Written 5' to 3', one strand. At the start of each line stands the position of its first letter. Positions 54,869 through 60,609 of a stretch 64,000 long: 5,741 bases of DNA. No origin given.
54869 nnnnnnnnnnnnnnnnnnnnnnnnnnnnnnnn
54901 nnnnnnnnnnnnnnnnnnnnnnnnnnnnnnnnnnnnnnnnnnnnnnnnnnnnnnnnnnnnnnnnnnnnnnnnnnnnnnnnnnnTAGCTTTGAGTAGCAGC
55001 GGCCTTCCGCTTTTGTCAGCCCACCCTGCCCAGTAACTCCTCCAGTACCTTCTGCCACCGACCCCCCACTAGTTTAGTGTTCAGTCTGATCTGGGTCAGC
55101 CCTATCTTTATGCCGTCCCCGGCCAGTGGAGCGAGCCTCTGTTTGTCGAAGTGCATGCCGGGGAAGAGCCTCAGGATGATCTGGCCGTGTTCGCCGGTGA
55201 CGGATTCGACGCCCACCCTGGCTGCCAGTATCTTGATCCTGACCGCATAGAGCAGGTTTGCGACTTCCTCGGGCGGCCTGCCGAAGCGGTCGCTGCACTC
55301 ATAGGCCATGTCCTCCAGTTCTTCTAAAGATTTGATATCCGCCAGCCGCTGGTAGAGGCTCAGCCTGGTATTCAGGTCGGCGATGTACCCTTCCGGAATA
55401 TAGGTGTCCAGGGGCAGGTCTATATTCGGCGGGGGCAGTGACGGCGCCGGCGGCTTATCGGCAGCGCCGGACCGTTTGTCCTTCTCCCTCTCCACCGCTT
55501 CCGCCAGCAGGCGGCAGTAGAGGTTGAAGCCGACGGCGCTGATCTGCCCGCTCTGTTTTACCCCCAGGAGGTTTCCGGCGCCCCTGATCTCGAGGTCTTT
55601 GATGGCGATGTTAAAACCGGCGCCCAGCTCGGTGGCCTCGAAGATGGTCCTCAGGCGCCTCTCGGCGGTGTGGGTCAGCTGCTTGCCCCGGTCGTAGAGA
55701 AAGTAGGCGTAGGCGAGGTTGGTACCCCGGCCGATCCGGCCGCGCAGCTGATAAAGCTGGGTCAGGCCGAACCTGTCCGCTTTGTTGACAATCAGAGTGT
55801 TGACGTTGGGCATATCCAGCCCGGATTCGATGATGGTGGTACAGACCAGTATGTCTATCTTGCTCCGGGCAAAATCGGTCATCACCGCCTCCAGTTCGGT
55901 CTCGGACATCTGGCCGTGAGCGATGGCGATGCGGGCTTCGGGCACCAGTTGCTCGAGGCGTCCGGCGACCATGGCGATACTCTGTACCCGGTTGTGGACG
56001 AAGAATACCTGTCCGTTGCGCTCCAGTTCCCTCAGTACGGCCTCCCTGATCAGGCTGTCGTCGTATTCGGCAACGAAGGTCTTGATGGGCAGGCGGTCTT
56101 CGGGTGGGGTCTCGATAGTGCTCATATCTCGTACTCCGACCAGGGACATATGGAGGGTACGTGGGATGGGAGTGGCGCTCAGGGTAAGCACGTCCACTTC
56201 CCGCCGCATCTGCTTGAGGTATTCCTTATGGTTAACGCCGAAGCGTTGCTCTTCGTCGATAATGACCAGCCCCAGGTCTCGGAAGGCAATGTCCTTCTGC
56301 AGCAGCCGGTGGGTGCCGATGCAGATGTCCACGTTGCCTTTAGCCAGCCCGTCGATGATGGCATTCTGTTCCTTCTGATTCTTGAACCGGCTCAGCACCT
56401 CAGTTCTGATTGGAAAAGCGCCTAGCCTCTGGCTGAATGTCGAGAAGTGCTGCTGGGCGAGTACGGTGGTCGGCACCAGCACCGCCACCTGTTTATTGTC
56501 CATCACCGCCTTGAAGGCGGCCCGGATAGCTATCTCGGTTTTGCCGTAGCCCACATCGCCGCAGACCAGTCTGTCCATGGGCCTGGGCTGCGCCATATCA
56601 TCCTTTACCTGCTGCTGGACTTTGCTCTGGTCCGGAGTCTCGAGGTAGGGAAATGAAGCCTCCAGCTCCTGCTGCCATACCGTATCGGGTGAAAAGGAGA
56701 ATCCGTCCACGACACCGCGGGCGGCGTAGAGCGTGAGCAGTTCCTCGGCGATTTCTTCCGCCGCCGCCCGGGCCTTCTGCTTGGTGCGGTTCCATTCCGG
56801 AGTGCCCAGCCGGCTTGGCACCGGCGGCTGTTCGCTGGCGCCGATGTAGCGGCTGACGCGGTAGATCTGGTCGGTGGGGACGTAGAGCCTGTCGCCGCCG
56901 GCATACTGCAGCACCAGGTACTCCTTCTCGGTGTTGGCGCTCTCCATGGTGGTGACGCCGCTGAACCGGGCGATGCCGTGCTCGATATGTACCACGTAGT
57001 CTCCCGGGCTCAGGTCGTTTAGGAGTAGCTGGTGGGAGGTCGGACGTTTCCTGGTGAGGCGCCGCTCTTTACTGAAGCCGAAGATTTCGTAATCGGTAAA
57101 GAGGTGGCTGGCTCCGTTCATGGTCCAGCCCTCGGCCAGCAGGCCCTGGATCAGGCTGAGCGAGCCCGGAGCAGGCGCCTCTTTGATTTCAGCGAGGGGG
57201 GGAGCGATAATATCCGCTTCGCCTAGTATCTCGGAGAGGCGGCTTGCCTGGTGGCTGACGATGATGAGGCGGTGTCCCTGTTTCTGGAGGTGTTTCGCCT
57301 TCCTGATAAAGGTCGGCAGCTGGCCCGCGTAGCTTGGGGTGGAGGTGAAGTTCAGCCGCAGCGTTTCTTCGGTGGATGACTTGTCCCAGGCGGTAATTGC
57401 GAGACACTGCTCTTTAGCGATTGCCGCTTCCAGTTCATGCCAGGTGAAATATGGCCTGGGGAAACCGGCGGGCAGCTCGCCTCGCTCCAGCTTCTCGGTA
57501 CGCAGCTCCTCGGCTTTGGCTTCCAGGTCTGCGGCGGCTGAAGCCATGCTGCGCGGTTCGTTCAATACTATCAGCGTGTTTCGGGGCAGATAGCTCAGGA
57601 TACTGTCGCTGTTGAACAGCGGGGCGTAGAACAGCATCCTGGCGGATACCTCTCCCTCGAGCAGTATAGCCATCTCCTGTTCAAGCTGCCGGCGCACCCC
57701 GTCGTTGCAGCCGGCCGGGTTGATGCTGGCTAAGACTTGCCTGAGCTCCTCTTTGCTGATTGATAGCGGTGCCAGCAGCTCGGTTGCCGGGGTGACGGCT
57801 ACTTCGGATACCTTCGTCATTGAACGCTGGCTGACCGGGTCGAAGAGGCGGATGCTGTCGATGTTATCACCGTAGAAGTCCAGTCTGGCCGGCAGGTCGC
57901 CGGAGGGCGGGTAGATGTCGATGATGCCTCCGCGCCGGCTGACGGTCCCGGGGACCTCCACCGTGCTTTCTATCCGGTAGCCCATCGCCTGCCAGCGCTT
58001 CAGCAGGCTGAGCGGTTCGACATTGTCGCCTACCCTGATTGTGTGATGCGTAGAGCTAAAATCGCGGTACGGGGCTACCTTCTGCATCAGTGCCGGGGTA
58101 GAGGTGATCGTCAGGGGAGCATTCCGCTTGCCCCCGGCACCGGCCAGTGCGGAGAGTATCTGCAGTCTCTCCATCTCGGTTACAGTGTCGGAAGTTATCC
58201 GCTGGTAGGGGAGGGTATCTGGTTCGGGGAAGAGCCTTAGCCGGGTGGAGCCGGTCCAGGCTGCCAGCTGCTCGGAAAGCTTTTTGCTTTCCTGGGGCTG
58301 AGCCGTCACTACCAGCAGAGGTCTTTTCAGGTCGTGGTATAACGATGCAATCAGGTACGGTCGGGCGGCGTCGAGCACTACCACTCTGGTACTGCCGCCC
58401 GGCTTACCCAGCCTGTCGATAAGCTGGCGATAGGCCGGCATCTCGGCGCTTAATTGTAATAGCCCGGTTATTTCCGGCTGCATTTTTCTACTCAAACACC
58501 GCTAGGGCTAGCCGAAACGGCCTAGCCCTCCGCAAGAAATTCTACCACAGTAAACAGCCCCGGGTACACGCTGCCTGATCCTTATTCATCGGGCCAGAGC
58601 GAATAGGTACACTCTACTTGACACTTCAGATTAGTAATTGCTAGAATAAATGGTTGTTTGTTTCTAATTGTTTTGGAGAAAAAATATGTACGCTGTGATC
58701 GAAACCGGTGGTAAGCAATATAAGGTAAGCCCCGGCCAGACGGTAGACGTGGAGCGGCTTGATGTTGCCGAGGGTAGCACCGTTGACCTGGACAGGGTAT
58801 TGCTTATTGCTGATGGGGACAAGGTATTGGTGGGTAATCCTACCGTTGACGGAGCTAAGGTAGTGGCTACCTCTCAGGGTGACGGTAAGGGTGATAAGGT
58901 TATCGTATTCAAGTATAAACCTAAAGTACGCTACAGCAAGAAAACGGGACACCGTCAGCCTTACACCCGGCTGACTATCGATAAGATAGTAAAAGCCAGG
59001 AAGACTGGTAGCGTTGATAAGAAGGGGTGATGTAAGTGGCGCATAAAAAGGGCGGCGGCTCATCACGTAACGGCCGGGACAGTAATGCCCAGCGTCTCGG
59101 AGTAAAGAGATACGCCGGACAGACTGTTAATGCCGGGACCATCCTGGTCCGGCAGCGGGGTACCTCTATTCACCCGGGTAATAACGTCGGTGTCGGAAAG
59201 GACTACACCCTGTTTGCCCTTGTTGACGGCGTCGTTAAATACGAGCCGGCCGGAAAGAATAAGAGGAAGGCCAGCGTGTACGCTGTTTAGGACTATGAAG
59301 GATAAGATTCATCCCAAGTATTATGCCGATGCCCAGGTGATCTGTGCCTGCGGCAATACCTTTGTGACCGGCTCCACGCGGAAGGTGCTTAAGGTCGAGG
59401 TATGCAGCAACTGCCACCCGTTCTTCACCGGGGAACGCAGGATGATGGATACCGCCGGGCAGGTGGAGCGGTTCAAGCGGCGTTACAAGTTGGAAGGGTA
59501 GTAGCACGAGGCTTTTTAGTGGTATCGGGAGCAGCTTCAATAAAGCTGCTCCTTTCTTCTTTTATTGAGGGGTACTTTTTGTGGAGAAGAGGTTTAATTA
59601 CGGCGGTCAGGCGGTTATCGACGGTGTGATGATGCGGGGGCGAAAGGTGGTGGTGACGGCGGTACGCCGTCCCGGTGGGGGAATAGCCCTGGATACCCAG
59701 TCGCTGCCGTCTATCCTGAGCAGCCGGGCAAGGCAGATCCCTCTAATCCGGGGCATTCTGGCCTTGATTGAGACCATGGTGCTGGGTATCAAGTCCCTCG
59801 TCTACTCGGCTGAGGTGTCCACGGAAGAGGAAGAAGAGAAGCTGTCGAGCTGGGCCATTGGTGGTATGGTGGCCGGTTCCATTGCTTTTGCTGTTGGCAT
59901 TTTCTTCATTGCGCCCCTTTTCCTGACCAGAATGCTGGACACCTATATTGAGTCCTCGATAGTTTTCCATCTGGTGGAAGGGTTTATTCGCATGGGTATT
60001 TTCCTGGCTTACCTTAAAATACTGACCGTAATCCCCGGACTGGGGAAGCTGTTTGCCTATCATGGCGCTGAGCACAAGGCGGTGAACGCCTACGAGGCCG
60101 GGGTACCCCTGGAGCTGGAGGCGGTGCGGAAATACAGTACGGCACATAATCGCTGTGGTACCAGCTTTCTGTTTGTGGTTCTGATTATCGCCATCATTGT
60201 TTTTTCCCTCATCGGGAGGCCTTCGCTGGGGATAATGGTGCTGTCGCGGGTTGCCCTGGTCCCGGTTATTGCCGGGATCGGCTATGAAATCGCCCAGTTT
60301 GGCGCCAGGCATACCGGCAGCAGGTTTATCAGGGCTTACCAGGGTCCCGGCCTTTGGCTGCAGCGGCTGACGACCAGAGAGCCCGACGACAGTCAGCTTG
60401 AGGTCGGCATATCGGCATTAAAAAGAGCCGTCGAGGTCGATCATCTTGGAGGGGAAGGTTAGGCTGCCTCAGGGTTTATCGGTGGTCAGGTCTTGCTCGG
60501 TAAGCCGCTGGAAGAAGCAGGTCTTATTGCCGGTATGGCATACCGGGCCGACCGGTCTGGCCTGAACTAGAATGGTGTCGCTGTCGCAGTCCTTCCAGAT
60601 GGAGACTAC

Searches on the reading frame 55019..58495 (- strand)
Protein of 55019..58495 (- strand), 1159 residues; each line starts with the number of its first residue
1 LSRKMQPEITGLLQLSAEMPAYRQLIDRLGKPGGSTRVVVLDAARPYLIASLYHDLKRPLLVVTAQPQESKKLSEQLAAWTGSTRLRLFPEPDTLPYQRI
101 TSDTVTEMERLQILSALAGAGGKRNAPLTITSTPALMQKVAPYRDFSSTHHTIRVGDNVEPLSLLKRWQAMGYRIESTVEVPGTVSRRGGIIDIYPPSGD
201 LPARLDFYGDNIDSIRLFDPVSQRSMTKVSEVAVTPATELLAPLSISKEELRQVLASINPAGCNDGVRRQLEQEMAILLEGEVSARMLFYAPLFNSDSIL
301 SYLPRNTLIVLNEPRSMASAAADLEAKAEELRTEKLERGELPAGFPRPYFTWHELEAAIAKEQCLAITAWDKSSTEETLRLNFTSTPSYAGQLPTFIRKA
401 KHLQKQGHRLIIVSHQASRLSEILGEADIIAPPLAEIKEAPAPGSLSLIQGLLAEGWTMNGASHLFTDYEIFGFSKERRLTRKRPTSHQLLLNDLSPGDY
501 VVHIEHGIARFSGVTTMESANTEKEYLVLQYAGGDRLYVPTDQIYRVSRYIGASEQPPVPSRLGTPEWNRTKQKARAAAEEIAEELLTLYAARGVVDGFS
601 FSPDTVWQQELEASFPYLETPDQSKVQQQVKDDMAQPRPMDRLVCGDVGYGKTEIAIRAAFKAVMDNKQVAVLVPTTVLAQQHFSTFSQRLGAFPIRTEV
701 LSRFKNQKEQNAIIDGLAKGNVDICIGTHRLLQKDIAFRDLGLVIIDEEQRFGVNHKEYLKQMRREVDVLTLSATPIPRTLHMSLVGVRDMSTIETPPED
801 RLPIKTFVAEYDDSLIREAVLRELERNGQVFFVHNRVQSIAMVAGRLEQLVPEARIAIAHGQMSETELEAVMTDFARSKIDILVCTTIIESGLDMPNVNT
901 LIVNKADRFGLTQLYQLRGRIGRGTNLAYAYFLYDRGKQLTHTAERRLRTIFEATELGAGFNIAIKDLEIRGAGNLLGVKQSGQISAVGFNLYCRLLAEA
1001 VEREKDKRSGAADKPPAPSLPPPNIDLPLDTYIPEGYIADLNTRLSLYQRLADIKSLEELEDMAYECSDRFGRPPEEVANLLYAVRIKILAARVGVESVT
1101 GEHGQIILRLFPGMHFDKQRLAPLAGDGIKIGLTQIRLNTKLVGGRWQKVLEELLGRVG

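Call 20: search_protein_families(library=pfam, proteins=[window:55019-58495:-], max_evalue=0.01)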
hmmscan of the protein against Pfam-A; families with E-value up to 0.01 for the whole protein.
window:55019-58495:- (1159 aa): 7 families
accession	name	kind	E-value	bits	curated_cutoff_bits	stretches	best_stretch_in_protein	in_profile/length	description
PF00270.35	DEAD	-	1.4e-25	90.4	26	1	625-781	2-164/167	DEAD/DEAH box helicase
PF03461.20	TRCF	-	8.2e-25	87.4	25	1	1027-1113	1-87/95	TRCF domain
PF00271.37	Helicase_C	-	2.2e-21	76.6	23.5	1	820-923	6-108/110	Helicase conserved C-terminal domain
PF02559.22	CarD_TRCF_RID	-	2.9e-21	75.7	23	1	495-551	1-57/57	CarD-like/TRCF RID domain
PF17757.6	UvrB_inter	-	5.1e-20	71.8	22.9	1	153-239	3-90/91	UvrB interaction domain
PF04851.21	ResIII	-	1e-07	32.4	22.5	1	643-776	27-162/164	Type III restriction enzyme, res subunit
PF22590.2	Cas3-like_C_2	-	0.00053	20.7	27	1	828-924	3-104/106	CRISPR-associated nuclease/helicase Cas3, C-terminal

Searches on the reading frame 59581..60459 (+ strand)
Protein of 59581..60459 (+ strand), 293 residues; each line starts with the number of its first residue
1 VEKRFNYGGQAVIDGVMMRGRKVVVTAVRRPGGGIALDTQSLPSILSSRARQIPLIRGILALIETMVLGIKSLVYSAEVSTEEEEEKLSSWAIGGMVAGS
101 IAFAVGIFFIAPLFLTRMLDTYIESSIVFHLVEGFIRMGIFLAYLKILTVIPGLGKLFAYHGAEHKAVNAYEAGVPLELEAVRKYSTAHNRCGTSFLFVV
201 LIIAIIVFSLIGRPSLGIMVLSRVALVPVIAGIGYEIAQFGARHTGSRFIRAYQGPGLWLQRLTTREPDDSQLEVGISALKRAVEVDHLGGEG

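Call 67: search_protein_families(library=pfam, proteins=[window:59581-60459:+], max_evalue=0.001)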
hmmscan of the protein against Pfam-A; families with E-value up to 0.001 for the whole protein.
window:59581-60459:+ (293 aa): 1 family
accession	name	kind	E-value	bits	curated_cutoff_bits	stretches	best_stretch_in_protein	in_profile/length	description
PF07136.16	DUF1385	-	6.4e-81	271.4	22.1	1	53-285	1-226/227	Protein of unknown function (DUF1385)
